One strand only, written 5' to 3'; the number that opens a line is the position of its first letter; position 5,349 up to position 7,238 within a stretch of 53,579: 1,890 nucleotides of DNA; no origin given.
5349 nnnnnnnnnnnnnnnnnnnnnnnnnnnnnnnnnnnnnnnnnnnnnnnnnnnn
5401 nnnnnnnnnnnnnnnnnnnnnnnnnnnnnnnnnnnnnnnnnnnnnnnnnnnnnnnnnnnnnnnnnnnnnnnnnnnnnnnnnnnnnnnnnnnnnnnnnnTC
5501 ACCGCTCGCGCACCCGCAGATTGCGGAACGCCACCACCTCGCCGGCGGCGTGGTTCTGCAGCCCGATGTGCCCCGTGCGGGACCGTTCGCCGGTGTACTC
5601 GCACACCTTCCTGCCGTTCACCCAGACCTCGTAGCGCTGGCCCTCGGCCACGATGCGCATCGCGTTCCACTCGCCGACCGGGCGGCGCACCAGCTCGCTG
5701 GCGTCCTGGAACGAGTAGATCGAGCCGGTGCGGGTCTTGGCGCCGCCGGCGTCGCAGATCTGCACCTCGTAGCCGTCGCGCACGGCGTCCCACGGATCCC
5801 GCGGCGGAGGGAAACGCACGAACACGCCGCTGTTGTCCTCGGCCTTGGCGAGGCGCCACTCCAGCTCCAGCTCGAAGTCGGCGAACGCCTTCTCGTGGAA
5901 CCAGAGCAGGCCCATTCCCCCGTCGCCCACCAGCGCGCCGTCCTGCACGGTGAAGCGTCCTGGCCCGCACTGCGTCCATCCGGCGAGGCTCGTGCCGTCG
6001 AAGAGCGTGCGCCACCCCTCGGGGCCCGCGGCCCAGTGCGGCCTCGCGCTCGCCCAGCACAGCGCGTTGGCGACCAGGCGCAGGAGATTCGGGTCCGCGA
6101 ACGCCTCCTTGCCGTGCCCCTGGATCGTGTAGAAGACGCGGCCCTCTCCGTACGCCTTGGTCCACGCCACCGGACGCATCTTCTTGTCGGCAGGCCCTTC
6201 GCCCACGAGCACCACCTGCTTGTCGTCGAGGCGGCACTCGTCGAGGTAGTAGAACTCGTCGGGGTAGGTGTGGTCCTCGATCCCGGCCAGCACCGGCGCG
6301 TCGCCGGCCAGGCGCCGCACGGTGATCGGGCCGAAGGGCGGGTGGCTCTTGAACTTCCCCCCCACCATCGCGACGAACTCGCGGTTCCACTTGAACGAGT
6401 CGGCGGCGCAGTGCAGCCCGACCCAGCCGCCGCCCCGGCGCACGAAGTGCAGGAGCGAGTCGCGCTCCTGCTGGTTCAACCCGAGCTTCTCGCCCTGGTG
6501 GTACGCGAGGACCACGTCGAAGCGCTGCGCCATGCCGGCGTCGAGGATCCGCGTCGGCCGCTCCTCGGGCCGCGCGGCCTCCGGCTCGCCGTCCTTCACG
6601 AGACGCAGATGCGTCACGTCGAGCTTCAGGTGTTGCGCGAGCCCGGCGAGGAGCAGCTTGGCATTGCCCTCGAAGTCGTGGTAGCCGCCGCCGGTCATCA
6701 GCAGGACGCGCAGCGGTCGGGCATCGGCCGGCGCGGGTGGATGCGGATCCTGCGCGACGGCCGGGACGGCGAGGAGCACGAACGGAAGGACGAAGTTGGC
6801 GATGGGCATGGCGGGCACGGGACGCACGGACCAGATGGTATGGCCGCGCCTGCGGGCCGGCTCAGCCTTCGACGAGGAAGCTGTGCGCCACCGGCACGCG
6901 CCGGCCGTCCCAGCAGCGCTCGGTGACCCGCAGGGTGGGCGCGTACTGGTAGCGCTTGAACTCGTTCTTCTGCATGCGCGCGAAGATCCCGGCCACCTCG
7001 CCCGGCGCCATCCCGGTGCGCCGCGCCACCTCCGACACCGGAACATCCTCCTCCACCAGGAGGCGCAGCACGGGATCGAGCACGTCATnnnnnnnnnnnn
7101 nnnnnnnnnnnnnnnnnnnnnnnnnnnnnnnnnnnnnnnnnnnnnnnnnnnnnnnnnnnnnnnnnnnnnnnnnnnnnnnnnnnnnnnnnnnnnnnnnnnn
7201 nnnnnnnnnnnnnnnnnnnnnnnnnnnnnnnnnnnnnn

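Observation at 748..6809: Periplasmic module: beta-propeller protein, five-heme cytochrome c and a ThuA-DUF1080 fusion, with two more DUF1080 domains at 51076-52365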

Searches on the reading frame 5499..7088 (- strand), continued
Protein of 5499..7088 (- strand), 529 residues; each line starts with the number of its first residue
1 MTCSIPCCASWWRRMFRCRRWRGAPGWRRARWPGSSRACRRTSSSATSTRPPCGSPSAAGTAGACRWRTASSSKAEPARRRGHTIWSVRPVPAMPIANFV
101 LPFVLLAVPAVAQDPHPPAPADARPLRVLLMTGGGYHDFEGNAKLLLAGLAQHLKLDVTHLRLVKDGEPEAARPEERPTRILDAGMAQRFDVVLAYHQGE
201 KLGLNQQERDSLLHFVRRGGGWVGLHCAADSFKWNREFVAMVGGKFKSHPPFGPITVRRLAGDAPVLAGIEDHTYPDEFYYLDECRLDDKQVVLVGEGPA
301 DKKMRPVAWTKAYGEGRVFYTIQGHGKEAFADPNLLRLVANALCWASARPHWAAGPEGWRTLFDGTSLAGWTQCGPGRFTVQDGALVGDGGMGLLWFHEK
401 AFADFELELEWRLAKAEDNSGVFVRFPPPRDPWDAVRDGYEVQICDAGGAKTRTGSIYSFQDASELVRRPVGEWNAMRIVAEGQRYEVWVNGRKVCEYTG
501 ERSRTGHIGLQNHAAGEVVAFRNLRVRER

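Call 99: fold_search(model_id=the predicted structure, library=pdb)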
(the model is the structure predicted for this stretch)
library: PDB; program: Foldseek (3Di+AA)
matches with E <= 10: 1728; with E <= 0.001: 359
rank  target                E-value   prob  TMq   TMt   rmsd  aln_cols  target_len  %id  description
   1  3u1x_A                2.7e-15  1.00  0.35  0.69   3.1       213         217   22  Crystal structure of a putative glycosyl hydrolase (BDI_1869) from Parabacteroides distasonis ATCC 8503 at 1.70 A reso (released 2011-10-26)
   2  3u1x_B                8.1e-15  1.00  0.35  0.67   2.8       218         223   22  Crystal structure of a putative glycosyl hydrolase (BDI_1869) from Parabacteroides distasonis ATCC 8503 at 1.70 A reso (released 2011-10-26)
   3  4jqt_A                1.1e-14  1.00  0.33  0.34   3.8       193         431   27  Crystal structure of a putative glycosyl hydrolase (BT3469) from Bacteroides thetaiotaomicron VPI-5482 at 2.49 A resol (released 2013-04-17)
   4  3h3l_C                3.8e-14  1.00  0.33  0.64   4.7       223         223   25  Crystal structure of PUTATIVE SUGAR HYDROLASE (YP_001304206.1) from Parabacteroides distasonis ATCC 8503 at 1.59 A res (released 2009-04-28)
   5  8rr2_A                6.8e-14  1.00  0.34  0.57   4.1       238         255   24  3-keto-glycoside eliminase/hydratase in komplex with alpha-3-keto-glucose (released 2024-08-07)
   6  4hxc                  6.8e-14  1.00  0.34  0.56   4.2       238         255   25  Crystal structure of a putative glycosyl hydrolase (BACUNI_00951) from Bacteroides uniformis ATCC 8492 at 2.15 A resolut (released 2012-11-28)
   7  9fbe_A                6.8e-14  1.00  0.34  0.57   4.1       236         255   25  3-keto-glycoside eliminase/hydratase in komplex with 2-hydroxy-3-keto-glucal (released 2025-10-29)
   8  3osd                  8.5e-14  1.00  0.34  0.55   4.8       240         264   25  Crystal structure of a putative glycosyl hydrolase (BT2157) from BACTEROIDES THETAIOTAOMICRON VPI-5482 at 1.80 A resolut (released 2010-10-13)
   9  3h3l_A                1.3e-13  1.00  0.34  0.62   3.5       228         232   24  Crystal structure of PUTATIVE SUGAR HYDROLASE (YP_001304206.1) from Parabacteroides distasonis ATCC 8503 at 1.59 A res (released 2009-04-28)
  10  3h3l_B                1.7e-13  1.00  0.33  0.61   4.7       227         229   23  Crystal structure of PUTATIVE SUGAR HYDROLASE (YP_001304206.1) from Parabacteroides distasonis ATCC 8503 at 1.59 A res (released 2009-04-28)
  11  8tda_A                2.0e-13  1.00  0.34  0.56   4.2       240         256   24  Structure of Bacteroides thetaiotaomicron 3-Keto-2-hydroxy-glucal-hydratase BT2 (released 2024-06-12)
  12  3imm_A                2.7e-13  1.00  0.34  0.72   3.7       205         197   28  Crystal structure of Putative glycosyl hydrolase (YP_001301887.1) from Parabacteroides distasonis ATCC 8503 at 2.00 A  (released 2009-08-18)
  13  8v31_A                2.7e-13  1.00  0.34  0.60   4.3       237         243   25  Structure of Alistipes sp. 3-Keto-2-hydroxy-glucal-hydratase AL2 (released 2024-06-19)
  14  9fbe_B                2.9e-13  1.00  0.33  0.55   4.9       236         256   25  3-keto-glycoside eliminase/hydratase in komplex with 2-hydroxy-3-keto-glucal (released 2025-10-29)
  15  3hbk                  3.0e-13  1.00  0.33  0.61   3.3       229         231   25  Crystal structure of putative glycosyl hydrolase, was Domain of Unknown Function (DUF1080) (YP_001302580.1) from Parabac (released 2009-05-26)
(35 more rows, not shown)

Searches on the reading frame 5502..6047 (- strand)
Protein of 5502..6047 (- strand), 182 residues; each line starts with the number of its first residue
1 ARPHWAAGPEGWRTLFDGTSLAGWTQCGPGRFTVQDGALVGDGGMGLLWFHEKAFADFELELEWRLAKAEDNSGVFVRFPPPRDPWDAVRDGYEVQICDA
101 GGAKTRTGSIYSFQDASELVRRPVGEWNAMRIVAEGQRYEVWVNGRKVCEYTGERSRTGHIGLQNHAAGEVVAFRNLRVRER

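Call 48: search_solved_structures(query=window:5502-6047:-, max_evalue=0.01, show_alignments=5)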
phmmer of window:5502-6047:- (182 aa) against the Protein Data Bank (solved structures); distinct sequences matched with E-value up to 0.01: 14.
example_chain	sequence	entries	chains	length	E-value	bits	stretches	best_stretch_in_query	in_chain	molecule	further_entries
4jqt_A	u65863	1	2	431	2.7e-17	66.8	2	11-170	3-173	putative glycosyl hydrolase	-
3h3l_A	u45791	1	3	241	5e-12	49.5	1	11-151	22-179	PUTATIVE SUGAR HYDROLASE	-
3imm_A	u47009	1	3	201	7.6e-10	42.4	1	12-154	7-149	Putative secreted glycosylhydrolase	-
3nmb_A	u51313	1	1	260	2e-09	41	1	10-134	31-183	putative sugar hydrolase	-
4hxc_A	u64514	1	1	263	3.2e-09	40.4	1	9-77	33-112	putative glycosyl hydrolase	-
8v31_A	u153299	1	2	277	5.1e-09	39.7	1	9-77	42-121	Glycosyl hydrolase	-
3hbk_A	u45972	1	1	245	7.2e-09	39.2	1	9-152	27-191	putative glycosyl hydrolase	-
3osd_A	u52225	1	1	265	7.4e-09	39.2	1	9-134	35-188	putative glycosyl hydrolase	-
8rr2_A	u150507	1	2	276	8.8e-09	38.9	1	9-134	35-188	3-keto-disaccharide hydrolase domain-containing protein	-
8tda_A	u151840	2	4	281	9.3e-09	38.9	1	9-134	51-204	Probable secreted glycosyl hydrolase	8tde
3s5q_A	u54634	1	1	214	3e-08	37.2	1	10-149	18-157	Putative glycosylhydrolase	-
9fbe_B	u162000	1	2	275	5e-08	36.5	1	9-134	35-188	Probable secreted glycosyl hydrolase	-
4qhz_A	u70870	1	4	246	6e-06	29.7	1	9-136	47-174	putative glycosyl hydrolase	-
3u1x_A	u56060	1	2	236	0.00094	22.5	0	9-151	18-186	putative glycosyl hydrolase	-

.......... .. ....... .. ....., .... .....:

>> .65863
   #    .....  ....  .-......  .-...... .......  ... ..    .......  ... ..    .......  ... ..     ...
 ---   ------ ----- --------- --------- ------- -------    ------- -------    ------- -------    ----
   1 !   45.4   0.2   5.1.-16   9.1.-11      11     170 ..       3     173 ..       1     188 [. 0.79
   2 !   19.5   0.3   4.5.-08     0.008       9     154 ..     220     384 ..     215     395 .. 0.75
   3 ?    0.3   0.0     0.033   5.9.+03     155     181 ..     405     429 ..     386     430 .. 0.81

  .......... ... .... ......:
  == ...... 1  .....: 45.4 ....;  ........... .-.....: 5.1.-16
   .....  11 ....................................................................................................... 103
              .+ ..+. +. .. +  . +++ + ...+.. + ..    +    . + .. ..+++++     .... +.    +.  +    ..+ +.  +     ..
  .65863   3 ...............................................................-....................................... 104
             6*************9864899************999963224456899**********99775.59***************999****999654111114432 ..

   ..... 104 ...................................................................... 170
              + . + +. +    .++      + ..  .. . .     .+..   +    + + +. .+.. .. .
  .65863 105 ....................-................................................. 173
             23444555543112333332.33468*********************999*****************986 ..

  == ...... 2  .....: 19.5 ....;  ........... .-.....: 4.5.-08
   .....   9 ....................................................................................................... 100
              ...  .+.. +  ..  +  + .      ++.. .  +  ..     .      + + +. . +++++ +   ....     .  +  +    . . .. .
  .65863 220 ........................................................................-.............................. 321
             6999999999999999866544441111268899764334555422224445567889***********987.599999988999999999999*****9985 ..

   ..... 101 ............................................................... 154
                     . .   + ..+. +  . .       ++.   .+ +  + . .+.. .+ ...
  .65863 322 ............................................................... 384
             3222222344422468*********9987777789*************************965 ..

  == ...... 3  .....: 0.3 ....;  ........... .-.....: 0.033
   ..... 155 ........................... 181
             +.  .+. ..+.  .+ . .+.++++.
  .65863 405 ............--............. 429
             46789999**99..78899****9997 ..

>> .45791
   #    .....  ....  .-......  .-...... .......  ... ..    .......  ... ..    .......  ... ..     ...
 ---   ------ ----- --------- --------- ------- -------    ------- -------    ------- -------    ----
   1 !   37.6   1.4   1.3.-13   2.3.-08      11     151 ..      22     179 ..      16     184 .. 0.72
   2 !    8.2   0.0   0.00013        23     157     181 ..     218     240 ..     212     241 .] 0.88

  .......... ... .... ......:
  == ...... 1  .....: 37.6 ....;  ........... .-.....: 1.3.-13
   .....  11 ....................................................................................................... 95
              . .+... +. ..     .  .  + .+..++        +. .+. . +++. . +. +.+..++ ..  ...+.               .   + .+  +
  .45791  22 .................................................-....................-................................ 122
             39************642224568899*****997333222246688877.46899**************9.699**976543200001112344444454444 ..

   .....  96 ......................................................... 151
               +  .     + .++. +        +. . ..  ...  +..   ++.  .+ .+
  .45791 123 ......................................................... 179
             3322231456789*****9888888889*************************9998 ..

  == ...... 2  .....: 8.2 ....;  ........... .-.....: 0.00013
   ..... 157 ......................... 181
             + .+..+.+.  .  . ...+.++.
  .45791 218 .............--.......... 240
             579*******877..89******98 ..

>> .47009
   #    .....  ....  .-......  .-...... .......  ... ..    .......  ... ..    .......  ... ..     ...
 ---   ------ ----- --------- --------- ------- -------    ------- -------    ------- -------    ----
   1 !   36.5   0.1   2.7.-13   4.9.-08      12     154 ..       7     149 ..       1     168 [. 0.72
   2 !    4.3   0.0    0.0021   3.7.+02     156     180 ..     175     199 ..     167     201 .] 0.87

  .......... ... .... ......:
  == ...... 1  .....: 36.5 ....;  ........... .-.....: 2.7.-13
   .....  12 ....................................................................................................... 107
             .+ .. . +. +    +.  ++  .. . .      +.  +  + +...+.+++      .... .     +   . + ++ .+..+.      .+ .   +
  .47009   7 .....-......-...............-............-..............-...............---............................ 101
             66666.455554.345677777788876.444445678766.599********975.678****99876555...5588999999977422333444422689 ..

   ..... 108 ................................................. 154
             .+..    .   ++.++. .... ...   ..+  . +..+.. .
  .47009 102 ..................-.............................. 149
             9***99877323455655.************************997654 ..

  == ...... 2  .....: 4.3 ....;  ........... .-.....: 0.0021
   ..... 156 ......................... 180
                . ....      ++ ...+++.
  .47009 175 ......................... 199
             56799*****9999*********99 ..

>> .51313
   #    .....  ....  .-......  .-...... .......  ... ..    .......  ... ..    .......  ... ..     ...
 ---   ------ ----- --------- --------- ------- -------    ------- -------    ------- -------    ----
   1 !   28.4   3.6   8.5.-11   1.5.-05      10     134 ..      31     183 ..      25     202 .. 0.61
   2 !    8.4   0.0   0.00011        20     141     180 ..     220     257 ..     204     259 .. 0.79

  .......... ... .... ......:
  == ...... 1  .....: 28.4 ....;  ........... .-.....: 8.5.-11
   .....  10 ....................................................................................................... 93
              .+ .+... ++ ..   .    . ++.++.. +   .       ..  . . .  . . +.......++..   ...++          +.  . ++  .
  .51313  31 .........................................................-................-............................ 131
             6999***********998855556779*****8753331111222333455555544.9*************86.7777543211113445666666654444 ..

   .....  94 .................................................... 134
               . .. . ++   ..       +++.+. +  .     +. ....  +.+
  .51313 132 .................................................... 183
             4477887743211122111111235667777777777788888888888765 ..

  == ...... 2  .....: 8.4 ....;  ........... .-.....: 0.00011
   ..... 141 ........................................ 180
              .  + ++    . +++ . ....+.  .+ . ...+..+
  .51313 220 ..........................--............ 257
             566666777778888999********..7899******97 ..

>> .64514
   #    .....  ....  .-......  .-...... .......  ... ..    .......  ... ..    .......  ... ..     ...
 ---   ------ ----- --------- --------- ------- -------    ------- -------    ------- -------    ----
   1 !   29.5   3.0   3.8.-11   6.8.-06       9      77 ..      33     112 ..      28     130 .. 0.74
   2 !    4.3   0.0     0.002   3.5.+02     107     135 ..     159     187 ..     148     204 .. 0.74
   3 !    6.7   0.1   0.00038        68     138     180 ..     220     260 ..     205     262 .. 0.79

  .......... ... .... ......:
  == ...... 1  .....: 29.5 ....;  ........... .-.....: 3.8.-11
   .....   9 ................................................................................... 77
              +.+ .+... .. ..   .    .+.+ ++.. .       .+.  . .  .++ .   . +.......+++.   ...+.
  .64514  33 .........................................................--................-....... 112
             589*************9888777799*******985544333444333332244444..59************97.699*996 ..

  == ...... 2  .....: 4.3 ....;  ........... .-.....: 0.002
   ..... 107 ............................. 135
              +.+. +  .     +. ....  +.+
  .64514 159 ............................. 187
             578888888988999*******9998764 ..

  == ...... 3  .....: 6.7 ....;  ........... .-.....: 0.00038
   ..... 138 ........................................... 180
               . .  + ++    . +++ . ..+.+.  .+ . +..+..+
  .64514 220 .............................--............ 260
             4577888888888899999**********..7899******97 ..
